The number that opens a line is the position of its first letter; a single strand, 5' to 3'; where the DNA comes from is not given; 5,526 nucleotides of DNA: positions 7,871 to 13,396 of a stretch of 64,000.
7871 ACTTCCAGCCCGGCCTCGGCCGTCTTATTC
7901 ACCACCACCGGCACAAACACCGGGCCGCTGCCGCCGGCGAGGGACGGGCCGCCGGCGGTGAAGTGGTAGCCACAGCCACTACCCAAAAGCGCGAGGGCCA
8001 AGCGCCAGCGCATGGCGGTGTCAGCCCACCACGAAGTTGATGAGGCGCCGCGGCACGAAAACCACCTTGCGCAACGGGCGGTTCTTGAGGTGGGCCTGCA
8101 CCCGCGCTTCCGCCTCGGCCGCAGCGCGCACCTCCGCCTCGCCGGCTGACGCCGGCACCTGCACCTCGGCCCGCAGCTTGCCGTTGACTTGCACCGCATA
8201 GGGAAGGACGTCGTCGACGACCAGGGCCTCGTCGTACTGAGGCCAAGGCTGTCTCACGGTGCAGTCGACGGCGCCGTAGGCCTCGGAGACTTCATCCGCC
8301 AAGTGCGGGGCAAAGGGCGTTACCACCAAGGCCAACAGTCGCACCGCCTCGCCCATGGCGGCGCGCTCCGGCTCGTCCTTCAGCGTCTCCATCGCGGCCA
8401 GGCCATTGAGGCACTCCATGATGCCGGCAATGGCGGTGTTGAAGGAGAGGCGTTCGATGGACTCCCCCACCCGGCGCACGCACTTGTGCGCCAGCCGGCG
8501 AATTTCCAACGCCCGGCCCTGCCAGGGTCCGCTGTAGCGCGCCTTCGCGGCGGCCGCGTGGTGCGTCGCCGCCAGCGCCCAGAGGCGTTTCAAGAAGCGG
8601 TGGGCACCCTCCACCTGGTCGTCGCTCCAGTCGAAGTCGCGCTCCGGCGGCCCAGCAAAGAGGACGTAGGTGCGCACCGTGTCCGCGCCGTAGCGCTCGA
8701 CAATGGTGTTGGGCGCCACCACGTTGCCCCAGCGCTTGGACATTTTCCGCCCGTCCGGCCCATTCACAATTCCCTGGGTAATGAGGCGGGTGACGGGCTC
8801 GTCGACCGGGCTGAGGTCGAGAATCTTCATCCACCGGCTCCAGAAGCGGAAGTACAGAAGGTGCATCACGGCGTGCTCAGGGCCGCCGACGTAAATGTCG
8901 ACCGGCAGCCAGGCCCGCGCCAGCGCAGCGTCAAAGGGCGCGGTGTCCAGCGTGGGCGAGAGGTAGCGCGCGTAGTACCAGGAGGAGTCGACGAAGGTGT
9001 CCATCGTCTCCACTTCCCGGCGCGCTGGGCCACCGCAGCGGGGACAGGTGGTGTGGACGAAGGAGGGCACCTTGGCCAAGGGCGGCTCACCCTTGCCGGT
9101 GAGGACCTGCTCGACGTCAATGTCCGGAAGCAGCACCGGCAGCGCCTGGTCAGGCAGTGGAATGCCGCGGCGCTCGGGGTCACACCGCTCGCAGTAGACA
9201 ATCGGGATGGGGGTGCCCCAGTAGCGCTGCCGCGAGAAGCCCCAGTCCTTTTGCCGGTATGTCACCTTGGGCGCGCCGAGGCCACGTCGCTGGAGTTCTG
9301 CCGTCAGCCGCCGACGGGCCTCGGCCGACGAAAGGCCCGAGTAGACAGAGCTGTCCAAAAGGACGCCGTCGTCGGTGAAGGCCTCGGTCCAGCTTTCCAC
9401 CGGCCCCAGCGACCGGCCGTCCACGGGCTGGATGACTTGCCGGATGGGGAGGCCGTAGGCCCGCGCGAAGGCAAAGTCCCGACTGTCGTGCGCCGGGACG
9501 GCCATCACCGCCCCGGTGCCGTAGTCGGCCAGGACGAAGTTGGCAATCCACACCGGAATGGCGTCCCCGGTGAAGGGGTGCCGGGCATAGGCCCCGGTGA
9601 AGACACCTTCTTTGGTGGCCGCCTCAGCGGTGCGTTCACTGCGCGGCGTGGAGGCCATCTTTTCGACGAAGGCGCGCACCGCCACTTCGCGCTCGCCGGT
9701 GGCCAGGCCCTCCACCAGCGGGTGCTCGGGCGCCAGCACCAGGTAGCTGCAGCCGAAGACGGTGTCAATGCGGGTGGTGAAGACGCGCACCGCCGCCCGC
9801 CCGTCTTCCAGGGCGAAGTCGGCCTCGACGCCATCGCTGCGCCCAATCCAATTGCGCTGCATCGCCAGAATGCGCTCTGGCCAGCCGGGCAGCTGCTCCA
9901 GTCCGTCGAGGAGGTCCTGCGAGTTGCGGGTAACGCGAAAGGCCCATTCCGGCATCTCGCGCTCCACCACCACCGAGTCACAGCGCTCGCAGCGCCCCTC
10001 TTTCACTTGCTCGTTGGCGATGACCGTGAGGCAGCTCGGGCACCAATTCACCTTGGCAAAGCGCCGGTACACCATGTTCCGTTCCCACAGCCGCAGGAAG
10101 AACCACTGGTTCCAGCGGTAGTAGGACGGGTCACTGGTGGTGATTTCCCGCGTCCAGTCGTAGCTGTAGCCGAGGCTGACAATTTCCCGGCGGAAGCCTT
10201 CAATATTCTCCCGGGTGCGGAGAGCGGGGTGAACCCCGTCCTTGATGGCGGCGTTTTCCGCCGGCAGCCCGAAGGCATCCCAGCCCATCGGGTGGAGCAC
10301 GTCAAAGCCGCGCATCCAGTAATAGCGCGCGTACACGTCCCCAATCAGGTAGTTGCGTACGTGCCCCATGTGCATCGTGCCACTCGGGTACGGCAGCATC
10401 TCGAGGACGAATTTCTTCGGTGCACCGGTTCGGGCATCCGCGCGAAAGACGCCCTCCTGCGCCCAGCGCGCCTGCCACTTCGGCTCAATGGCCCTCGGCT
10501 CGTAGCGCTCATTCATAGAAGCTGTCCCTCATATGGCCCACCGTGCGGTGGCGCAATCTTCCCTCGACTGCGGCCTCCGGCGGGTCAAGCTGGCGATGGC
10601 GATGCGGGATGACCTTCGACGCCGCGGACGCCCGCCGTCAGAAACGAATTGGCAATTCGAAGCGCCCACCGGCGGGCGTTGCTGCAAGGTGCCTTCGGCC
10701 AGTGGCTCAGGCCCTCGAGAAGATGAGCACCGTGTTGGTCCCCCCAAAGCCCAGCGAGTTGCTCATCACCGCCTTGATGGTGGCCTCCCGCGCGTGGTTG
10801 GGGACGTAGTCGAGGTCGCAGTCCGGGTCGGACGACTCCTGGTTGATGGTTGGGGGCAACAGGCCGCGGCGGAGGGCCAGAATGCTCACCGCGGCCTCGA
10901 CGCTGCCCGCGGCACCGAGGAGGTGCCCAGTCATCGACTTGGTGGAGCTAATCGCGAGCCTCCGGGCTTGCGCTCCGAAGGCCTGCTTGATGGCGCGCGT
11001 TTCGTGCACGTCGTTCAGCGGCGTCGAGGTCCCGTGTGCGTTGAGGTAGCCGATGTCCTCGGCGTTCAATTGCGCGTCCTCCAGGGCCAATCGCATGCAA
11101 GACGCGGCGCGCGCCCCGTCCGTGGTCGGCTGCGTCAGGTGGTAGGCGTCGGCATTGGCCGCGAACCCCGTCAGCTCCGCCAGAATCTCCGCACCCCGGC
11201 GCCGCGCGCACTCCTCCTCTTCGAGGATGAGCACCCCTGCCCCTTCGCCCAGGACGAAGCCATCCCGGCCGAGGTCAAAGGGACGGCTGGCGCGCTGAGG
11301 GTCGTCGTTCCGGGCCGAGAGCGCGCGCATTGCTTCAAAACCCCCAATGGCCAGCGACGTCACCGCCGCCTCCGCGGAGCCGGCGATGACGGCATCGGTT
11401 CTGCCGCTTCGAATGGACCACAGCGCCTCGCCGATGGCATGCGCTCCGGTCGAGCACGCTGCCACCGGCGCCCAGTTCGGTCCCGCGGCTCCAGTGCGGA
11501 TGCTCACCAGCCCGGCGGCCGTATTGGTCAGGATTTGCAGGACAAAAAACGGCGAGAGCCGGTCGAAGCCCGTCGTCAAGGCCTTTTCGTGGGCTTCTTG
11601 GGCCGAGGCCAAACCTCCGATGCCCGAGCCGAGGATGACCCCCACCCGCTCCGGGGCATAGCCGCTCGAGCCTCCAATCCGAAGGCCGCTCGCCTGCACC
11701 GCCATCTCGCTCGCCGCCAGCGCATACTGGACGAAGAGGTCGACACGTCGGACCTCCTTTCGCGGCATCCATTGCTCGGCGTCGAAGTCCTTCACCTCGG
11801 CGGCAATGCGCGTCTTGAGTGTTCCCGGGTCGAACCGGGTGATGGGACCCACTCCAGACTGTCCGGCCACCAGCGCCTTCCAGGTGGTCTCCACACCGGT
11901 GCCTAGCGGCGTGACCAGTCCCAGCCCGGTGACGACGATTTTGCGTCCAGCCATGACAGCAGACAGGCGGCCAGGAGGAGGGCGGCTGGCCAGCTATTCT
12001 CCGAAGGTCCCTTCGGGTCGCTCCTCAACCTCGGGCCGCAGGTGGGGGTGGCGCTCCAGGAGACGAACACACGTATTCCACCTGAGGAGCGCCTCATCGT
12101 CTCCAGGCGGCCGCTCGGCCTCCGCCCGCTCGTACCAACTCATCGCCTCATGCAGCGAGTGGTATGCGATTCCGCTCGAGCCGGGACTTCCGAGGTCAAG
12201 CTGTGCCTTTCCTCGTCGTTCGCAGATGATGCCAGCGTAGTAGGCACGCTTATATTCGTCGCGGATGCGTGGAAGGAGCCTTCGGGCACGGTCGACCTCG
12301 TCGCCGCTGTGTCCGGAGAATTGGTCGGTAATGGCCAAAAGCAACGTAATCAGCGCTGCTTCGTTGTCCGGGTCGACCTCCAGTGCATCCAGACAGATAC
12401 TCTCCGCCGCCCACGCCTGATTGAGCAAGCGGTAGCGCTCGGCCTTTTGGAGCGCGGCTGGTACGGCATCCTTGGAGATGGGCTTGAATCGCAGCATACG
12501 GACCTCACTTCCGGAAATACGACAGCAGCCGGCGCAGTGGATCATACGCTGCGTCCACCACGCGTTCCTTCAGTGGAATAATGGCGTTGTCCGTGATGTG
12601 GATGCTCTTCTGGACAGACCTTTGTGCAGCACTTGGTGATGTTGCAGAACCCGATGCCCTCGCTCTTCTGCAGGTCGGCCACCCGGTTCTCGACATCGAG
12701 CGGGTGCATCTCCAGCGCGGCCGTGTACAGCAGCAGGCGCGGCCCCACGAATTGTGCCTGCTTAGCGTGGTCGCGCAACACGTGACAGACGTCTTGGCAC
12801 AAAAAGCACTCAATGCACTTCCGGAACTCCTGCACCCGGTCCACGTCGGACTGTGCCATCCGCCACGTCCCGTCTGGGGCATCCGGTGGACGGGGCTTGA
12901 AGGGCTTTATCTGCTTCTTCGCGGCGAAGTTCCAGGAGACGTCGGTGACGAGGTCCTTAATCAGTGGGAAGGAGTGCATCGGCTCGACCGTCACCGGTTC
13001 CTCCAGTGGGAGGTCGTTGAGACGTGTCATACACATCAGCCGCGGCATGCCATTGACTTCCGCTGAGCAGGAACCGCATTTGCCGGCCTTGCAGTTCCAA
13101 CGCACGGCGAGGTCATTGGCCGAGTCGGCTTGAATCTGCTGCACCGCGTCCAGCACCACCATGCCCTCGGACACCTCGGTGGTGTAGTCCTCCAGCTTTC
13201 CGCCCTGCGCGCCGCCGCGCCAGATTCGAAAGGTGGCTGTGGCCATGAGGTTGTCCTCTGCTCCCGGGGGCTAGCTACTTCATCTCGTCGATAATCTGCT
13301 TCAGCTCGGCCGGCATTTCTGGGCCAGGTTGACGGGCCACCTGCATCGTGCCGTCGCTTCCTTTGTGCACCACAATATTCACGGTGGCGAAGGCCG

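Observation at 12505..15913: sdhCAB operon carries an indel-only burst (at least 23 frame switches in 3.4 kb) while all neighbouring long genes are intact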

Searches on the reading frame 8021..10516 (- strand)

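Call 78: search_protein_families(library=pfam, proteins=[window:8021-10516:-], max_evalue=0.00001)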
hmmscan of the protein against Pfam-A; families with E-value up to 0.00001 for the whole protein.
window:8021-10516:- (831 aa): 4 families
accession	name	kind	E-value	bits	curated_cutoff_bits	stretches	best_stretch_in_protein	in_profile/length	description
PF13603.12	tRNA-synt_1_2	-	1.4e-67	227.2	25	1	221-408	1-184/185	Leucyl-tRNA synthetase, editing domain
PF00133.28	tRNA-synt_1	-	4.5e-44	151.3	22.7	2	13-224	1-225/414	tRNA synthetases class I (I, L, M and V)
PF09334.17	tRNA-synt_1g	-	2.1e-28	99.6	20.1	1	40-181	6-144/391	tRNA synthetases class I (M)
PF08264.19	Anticodon_1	-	1.8e-14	54.3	25.1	1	672-792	4-143/148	Anticodon-binding domain of tRNA ligase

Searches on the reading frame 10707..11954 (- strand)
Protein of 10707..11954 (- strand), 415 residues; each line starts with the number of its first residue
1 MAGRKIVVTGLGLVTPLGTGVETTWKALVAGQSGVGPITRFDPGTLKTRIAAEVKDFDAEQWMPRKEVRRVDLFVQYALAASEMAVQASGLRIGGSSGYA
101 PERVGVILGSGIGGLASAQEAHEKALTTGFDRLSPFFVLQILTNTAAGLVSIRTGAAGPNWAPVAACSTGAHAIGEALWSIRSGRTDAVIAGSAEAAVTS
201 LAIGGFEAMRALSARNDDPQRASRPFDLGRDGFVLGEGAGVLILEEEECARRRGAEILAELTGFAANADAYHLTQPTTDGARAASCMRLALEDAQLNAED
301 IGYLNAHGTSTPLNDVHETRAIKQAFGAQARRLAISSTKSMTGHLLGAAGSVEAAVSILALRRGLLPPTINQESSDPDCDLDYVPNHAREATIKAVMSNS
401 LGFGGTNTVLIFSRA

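Call 38: find_encoding_contigs(protein=window:10707-11954:-, flank=8000, max_places=6)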
Protein window:10707-11954:- (415 aa): no gene with exactly this product is on record in the collection.

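Call 78: search_protein_families(library=pfam, proteins=[window:10707-11954:-], max_evalue=0.00001)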
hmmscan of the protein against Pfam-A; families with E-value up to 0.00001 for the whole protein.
window:10707-11954:- (415 aa): 2 families
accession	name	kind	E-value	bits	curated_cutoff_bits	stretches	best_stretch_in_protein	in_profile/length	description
PF00109.32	ketoacyl-synt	-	6e-52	177.2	20.8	1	4-248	2-250/252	Beta-ketoacyl synthase, N-terminal domain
PF02801.28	Ketoacyl-synt_C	-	1.9e-38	131.6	20.8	1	258-372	1-118/119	Beta-ketoacyl synthase, C-terminal domain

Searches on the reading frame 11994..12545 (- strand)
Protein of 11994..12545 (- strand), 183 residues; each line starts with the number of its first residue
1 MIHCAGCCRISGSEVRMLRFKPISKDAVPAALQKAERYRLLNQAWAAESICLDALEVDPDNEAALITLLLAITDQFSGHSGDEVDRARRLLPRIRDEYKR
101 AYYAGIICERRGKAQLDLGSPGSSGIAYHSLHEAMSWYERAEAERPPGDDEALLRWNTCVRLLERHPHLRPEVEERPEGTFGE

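Call 4: search_protein_families(library=pfam, proteins=[window:11994-12545:-], max_evalue=0.01)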
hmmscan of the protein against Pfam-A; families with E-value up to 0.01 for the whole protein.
window:11994-12545:- (183 aa): 0 families

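Call 64: find_encoding_contigs(protein=window:11994-12497:-, flank=6000, max_places=6)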
Protein window:11994-12497:- (167 aa): 1 contig read that carries it; 1 place shown.
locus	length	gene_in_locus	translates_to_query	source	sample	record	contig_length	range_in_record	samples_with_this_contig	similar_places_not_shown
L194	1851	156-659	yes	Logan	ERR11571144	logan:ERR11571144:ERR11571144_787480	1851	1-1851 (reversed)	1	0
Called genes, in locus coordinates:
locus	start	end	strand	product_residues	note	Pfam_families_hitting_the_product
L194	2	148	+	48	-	?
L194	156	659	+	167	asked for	-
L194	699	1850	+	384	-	?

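Call 78: search_protein_families(library=pfam, proteins=[window:11994-12497:-], max_evalue=0.00001)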
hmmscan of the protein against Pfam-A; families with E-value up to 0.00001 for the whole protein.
window:11994-12497:- (167 aa): 0 families

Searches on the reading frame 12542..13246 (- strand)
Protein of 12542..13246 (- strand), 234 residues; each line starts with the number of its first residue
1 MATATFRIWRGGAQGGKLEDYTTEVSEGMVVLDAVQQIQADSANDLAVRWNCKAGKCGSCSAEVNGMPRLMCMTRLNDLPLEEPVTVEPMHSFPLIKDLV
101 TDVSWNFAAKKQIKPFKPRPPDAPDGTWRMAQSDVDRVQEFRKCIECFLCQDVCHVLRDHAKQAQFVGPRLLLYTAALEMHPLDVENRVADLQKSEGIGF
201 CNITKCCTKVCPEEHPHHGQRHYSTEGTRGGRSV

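Call 4: search_protein_families(library=pfam, proteins=[window:12542-13246:-], max_evalue=0.01)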
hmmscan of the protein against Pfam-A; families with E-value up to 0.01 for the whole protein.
window:12542-13246:- (234 aa): 7 families
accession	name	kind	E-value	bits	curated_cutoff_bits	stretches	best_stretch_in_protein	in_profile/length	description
PF13085.11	Fer2_3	-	6.8e-24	84.4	27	1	6-104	2-103/107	2Fe-2S iron-sulfur cluster binding domain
PF13183.11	Fer4_8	-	1.2e-06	29.4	27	1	141-213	2-66/68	4Fe-4S dicluster domain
PF12838.12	Fer4_7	-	7.3e-06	26.8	27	1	143-213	1-50/52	4Fe-4S dicluster domain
PF13534.11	Fer4_17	-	0.00018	22.4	22.2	1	143-214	1-59/61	4Fe-4S dicluster domain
PF00111.32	Fer2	-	0.00031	21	21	1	21-66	8-50/77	2Fe-2S iron-sulfur cluster binding domain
PF13237.11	Fer4_10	-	0.0035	17.7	25.5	0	141-154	39-52/53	4Fe-4S dicluster domain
PF13187.11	Fer4_9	-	0.0047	17.4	27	0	137-155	30-48/52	4Fe-4S dicluster domain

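Call 56: find_related_loci(query=window:12605-13246:-, collection=metagenome_contigs, flank=5000)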
Query window:12605-13246:- (214 aa) in metagenome_contigs; peptide patterns used: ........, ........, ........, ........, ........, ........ (x = any residue, [..] = any of these).
600 stretches matched a pattern (row limit reached: there are more); 597 encode a relative of the query (tblastn E <= 1e-3); the best 80 are kept; 80 distinct loci.
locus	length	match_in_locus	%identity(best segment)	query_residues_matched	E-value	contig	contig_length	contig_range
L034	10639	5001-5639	80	1-213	4e-122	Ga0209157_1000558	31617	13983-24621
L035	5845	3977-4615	80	1-213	3e-122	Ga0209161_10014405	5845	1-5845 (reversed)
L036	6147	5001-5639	78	1-213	1e-120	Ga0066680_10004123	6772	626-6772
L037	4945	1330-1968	79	1-213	1e-120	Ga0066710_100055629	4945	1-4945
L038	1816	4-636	78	3-213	5e-128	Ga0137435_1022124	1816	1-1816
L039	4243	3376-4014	81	1-213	6e-121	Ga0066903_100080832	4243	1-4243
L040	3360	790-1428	76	1-213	3e-122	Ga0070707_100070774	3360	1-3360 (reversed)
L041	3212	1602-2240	78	1-213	7e-123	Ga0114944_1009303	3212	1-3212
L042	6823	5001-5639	77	1-213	6e-119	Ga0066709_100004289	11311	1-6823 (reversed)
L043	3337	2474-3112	77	1-213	7e-122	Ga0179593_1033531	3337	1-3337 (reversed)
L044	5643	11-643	78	3-213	1e-118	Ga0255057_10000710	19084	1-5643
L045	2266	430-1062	80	3-213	6e-125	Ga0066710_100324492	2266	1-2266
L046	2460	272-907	77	2-213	5e-124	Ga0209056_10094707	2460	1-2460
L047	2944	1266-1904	77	1-213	2e-122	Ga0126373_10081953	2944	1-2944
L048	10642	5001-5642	76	1-214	2e-118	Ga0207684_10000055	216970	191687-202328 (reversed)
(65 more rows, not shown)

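Call 57: find_related_loci(query=window:12605-13246:-, collection=genome_contigs, flank=5000)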
Query window:12605-13246:- (214 aa) in genome_contigs; peptide patterns used: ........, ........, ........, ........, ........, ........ (x = any residue, [..] = any of these).
600 stretches matched a pattern (row limit reached: there are more); 595 encode a relative of the query (tblastn E <= 1e-3); the best 80 are kept; 80 distinct loci.
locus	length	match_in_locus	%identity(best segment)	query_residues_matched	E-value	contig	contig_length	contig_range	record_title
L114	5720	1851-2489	80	1-213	7e-122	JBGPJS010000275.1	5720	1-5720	MAG: Gemmatimonadota bacterium isolate OBJ_0618_7090110_303 k141_5868675_length_5720_cov_10.0000, whole genome shotgun s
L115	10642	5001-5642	79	1-214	1e-121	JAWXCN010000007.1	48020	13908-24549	MAG: Candidatus Hydrogenedentota bacterium isolate P2IB.85 k99_36569, whole genome shotgun sequence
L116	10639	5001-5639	80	2-214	3e-121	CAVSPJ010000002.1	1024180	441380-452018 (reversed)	MAG: uncultured Gemmatimonadales bacterium isolate MFD01275.bin.2.206 genome assembly, contig: contig_1893, whole genome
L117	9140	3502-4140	78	1-213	3e-121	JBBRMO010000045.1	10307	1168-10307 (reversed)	MAG: Chthoniobacterales bacterium isolate La1_metabat2.051 LA1C_B2.051_k141_2911302L_10307_cov_8.0000, whole genome shot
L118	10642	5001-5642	79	1-214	4e-121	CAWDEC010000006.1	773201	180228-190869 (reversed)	MAG: uncultured Verrucomicrobiae bacterium isolate MFD05841.bin.1.230 genome assembly, contig: contig_16183, whole genom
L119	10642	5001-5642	79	1-214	1e-120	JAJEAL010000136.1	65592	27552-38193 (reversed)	MAG: Candidatus Poribacteria bacterium isolate jk18x7bins.5 k141_1791100, whole genome shotgun sequence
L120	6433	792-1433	78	1-214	4e-120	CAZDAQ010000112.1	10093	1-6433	MAG TPA_asm: uncultured Opitutales bacterium isolate binchicken_co241_77 genome assembly, contig: NODE_6828_length_10093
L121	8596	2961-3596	79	2-213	1e-118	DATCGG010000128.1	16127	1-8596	MAG TPA_asm: Gemmatimonadaceae bacterium isolate SMAG_U7800 k141_1253741, whole genome shotgun sequence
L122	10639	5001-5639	78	1-213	3e-118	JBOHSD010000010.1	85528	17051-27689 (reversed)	MAG: Gemmatimonadales bacterium isolate SD8036_maxbin2.bin.21_sub NODE_72_length_85528_cov_2.635168, whole genome shotgu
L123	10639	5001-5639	76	1-213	2e-118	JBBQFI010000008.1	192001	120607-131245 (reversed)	MAG: Chthoniobacterales bacterium isolate Co_metawrap_1036 Cmw_1036_k141_1565242_length_192001_cov_20.9992, whole genome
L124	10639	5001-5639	77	1-213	3e-118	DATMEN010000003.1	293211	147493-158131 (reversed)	MAG TPA_asm: Chthoniobacterales bacterium isolate SMAG_U13437 k141_2700579, whole genome shotgun sequence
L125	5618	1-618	80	8-213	4e-118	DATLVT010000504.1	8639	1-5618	MAG TPA_asm: Polyangia bacterium isolate SMAG_U13199 k141_545274, whole genome shotgun sequence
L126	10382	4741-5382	77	1-214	1e-117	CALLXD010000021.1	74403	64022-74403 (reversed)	MAG: Vicinamibacterales bacterium isolate FRAM_RAS_EGC1617_bin8 genome assembly, contig: FRAM_EGC1617_bin8-21, whole gen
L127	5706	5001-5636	77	3-214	3e-117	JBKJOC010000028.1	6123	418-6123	MAG: Candidatus Eisenbacteria bacterium isolate ant_bin.394 k117_619234, whole genome shotgun sequence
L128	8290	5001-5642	77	1-214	4e-117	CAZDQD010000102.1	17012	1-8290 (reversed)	MAG TPA_asm: uncultured Vicinamibacteraceae bacterium isolate SRP092796_co1_517 genome assembly, contig: k141_6323535, w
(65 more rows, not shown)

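Call 71: find_encoding_contigs(protein=window:12626-13246:-, flank=8000, max_places=6)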
Protein window:12626-13246:- (207 aa): no gene with exactly this product is on record in the collection.

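Call 72: find_homologous_proteins(query=window:12605-13246:-, max_evalue=1e-60)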
Query window:12605-13246:- (214 aa): 8000 proteins with E <= 1e-60 among 8000 candidates; the best 120 are listed.
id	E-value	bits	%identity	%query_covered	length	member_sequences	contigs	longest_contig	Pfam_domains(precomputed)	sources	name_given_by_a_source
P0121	9.5e-146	501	100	100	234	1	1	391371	PF12838.13,PF13183.12,PF13085.12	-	-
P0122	9.0e-138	475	94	100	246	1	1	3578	PF13534.12,PF13183.12,PF13085.12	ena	-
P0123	5.9e-131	453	89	100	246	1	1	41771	PF13183.12,PF13085.12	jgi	jgi:succinate dehydrogenase / fumarate reductase, iron-sulfur subunit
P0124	2.7e-130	451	89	100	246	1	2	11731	PF13183.12,PF13085.12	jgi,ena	jgi:succinate dehydrogenase / fumarate reductase iron-sulfur subunit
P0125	6.8e-128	443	87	100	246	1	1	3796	PF13183.12,PF13085.12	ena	-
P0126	9.3e-128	442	87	100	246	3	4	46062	PF13183.12,PF13085.12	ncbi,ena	ncbi:MAG: succinate dehydrogenase/fumarate reductase iron-sulfur subunit [Myxococcaceae bacterium]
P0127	1.8e-125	435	85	100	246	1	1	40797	PF13183.12,PF13085.12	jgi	jgi:succinate dehydrogenase / fumarate reductase, iron-sulfur subunit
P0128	8.0e-125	433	84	100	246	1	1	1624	PF13183.12,PF13085.12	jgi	jgi:succinate dehydrogenase / fumarate reductase iron-sulfur subunit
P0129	6.0e-124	430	82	100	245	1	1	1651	PF12838.13,PF13534.12,PF13183.12,PF13085.12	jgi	jgi:succinate dehydrogenase / fumarate reductase iron-sulfur subunit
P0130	6.3e-124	430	82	100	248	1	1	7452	PF13183.12,PF13085.12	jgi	jgi:succinate dehydrogenase / fumarate reductase, iron-sulfur subunit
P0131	8.3e-124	429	84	100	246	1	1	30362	PF13183.12,PF13085.12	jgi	jgi:succinate dehydrogenase / fumarate reductase, iron-sulfur subunit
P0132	1.2e-123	429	83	100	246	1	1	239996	PF12838.13,PF13183.12,PF13085.12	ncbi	-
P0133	1.4e-123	429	84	100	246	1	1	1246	PF13183.12,PF13085.12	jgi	-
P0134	1.6e-123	428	82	100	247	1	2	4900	PF13183.12,PF13085.12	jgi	-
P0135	1.6e-123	428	83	100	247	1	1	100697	PF13183.12,PF13085.12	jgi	jgi:succinate dehydrogenase iron-sulfur subunit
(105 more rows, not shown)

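Call 73: find_encoding_contigs(protein=P0122, flank=8000, max_places=4)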
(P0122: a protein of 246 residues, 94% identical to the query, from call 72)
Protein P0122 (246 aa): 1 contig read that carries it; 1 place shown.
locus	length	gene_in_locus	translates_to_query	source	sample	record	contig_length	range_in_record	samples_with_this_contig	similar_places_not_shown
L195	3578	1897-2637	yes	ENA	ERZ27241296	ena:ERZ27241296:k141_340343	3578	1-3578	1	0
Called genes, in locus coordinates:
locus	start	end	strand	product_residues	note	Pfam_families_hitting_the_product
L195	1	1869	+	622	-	?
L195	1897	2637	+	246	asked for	PF13085:Fer2_3, PF13183:Fer4_8, PF13534:Fer4_17 (weak)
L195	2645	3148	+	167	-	-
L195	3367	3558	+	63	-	-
